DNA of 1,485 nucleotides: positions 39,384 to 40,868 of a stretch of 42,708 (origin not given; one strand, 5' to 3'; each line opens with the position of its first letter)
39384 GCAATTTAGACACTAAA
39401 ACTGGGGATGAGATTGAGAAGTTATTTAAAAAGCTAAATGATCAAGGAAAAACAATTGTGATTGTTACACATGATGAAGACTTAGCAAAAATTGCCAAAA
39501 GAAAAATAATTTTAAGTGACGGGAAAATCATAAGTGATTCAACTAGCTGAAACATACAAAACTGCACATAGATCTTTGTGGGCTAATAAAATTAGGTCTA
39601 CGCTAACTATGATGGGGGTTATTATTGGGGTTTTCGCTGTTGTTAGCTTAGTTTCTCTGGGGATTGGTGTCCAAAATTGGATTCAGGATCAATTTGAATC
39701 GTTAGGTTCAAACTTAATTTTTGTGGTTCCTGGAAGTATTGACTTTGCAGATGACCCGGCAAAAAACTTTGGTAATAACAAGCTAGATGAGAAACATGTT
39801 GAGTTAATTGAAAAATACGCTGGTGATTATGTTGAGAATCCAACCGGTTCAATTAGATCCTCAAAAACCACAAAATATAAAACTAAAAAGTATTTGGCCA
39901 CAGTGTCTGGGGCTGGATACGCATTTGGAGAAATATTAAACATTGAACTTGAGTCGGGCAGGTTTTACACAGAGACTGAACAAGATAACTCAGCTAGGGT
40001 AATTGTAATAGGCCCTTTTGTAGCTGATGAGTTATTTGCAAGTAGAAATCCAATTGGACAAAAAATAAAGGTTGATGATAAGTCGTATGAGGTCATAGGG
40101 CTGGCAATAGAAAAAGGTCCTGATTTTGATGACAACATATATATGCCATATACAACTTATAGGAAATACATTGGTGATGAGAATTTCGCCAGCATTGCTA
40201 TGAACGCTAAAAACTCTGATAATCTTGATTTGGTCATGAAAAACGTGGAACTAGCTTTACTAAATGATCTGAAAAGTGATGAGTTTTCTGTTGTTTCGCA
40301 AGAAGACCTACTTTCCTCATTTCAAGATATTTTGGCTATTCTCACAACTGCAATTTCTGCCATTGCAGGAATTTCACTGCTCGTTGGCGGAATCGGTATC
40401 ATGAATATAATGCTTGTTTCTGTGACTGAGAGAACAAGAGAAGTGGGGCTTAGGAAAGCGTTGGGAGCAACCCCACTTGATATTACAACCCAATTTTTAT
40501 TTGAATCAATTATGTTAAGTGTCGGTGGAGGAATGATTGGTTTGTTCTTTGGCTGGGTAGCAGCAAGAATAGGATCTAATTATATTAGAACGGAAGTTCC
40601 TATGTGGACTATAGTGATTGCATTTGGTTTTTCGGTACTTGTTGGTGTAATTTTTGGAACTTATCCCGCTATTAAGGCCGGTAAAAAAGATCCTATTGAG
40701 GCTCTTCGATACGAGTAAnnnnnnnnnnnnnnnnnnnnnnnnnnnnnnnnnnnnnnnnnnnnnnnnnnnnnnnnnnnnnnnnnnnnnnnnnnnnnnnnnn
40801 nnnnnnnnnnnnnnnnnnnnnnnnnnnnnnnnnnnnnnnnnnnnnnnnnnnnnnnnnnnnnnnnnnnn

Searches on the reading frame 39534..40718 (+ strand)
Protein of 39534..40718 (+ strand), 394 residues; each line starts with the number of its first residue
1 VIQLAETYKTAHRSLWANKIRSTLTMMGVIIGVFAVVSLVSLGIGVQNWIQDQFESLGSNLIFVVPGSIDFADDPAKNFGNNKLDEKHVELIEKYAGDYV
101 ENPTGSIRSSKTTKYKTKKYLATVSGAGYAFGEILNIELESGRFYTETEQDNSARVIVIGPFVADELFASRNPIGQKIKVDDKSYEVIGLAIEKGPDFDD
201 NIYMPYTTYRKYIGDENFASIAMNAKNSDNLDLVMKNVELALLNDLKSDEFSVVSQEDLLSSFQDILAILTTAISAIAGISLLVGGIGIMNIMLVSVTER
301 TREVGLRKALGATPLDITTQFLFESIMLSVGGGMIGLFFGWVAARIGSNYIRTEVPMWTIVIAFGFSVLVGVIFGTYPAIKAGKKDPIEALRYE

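Call 48: search_protein_families(library=pfam, proteins=[window:39534-40718:+], max_evalue=0.001)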
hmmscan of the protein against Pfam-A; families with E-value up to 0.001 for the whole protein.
window:39534-40718:+ (394 aa): 2 families
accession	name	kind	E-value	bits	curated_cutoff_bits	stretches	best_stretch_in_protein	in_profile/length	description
PF12704.14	MacB_PCD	-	9.1e-39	134.3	27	1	22-239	1-205/207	MacB-like periplasmic core domain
PF02687.27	FtsX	-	8.9e-22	77.8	25.5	1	276-387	2-120/120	FtsX-like permease C-terminal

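Call 82: find_homologous_proteins(query=window:39534-40718:+, max_evalue=1e-30)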
Query window:39534-40718:+ (394 aa): 7994 proteins with E <= 1e-30 among 8000 candidates; the best 120 are listed.
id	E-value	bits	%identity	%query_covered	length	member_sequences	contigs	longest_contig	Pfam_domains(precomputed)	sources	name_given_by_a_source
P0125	8.7e-236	800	100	94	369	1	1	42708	PF02687.28,PF12704.15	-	-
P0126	2.7e-187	641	74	99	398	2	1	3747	PF02687.28,PF12704.15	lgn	-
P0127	3.2e-156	539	61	100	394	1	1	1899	PF02687.28,PF12704.15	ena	-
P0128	6.0e-156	538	61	100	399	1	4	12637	PF02687.28,PF12704.15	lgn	-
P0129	3.5e-154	532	60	100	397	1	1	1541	PF02687.28,PF12704.15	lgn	-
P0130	8.2e-150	518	57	100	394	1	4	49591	PF02687.28,PF12704.15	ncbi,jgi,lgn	-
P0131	1.2e-149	517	58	100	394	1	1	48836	PF02687.28,PF12704.15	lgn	-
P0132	3.7e-148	512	59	100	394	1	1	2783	PF02687.28,PF12704.15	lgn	-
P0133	1.5e-147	510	59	100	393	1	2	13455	PF02687.28,PF12704.15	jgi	jgi:putative ABC transport system permease protein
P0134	2.0e-147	510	57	100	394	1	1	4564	PF02687.28,PF12704.15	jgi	-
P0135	4.4e-147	509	56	100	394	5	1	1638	PF02687.28,PF12704.15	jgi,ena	-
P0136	1.4e-146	507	57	100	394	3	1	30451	PF02687.28,PF12704.15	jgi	-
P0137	3.4e-146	506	58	100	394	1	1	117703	PF02687.28,PF12704.15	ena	-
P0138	7.5e-146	505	57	100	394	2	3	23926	PF02687.28,PF12704.15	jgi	-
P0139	1.2e-145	504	57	100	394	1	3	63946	PF02687.28,PF12704.15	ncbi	-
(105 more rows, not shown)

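Call 83: find_encoding_contigs(protein=P0126, flank=4000, max_places=2)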
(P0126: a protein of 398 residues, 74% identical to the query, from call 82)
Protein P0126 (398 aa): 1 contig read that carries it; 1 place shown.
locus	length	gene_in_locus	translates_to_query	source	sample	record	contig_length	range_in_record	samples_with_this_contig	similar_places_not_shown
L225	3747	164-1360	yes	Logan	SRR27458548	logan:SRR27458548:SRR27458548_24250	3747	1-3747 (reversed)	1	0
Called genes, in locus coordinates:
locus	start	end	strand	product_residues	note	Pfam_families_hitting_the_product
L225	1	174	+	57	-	?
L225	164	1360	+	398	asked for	PF12704:MacB_PCD, PF02687:FtsX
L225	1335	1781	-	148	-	-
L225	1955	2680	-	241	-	-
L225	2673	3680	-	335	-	-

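Call 84: find_encoding_contigs(protein=P0128, flank=4000, max_places=2)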
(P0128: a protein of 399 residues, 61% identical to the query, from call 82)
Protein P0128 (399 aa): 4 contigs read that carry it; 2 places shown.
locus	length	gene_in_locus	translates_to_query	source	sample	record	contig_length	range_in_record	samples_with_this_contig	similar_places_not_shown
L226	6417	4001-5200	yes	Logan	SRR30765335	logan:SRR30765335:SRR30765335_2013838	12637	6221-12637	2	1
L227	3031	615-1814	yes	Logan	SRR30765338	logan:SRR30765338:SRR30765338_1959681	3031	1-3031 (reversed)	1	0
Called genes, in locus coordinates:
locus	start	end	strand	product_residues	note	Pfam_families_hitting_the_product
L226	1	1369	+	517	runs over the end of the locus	PF13231:PMT_2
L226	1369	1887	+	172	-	PF01569:PAP2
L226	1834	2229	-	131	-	PF01219:DAGK_prokar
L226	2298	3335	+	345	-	PF25917:BSH_RND (weak), PF25973:BSH_CzcB (weak)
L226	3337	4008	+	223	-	PF00005:ABC_tran, PF13304:AAA_21 (faint)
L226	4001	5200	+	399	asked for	PF12704:MacB_PCD, PF02687:FtsX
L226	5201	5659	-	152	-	-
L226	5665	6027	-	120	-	-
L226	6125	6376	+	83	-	PF01541:GIY-YIG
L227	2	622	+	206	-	?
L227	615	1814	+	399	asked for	PF12704:MacB_PCD, PF02687:FtsX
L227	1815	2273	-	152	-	-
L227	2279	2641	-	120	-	-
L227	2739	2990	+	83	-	PF01541:GIY-YIG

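Call 85: find_encoding_contigs(protein=P0131, flank=4000, max_places=2)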
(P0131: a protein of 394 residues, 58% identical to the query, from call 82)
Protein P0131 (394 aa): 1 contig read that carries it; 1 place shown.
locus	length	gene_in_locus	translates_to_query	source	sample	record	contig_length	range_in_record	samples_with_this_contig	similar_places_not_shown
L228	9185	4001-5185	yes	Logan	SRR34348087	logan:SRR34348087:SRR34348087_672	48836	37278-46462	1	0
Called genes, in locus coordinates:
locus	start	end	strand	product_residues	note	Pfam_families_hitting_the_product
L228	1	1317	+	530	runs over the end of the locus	PF13231:PMT_2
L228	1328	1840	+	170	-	PF01569:PAP2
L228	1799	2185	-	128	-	PF01219:DAGK_prokar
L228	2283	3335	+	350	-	PF00364:Biotin_lipoyl (faint), PF25984:BSH_YknX (faint)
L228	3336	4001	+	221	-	PF02463:SMC_N (weak), PF00005:ABC_tran, PF13304:AAA_21 (faint)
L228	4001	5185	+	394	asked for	PF12704:MacB_PCD, PF02687:FtsX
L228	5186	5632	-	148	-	-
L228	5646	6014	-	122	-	-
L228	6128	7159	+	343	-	PF01168:Ala_racemase_N, PF00842:Ala_racemase_C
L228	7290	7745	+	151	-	-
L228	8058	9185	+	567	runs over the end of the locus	-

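Call 86: find_encoding_contigs(protein=P0130, flank=4000, max_places=2)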
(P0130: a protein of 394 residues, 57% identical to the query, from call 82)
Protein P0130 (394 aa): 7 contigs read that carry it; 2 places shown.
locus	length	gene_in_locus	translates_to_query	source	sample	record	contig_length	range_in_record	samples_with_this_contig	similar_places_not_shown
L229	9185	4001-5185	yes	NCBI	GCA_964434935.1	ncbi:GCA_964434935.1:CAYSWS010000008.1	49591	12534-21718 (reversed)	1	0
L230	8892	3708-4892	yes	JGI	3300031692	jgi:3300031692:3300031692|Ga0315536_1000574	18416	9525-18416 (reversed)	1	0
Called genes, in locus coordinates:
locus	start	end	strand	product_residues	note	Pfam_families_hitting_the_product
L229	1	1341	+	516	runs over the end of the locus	PF13231:PMT_2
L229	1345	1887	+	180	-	PF01569:PAP2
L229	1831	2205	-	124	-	PF01219:DAGK_prokar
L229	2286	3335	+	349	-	PF00364:Biotin_lipoyl (faint), PF25984:BSH_YknX (faint)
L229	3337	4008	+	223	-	PF02463:SMC_N (weak), PF00005:ABC_tran, PF13304:AAA_21 (faint)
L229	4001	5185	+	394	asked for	PF12704:MacB_PCD, PF02687:FtsX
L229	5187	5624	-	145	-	-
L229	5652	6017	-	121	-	-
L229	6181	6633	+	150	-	-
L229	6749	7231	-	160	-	-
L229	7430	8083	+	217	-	PF00702:Hydrolase, PF12710:HAD (weak), PF13419:HAD_2, PF13242:Hydrolase_like (weak)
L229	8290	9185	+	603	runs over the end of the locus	-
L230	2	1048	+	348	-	?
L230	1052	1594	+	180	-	PF01569:PAP2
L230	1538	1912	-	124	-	PF01219:DAGK_prokar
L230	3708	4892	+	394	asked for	PF12704:MacB_PCD, PF02687:FtsX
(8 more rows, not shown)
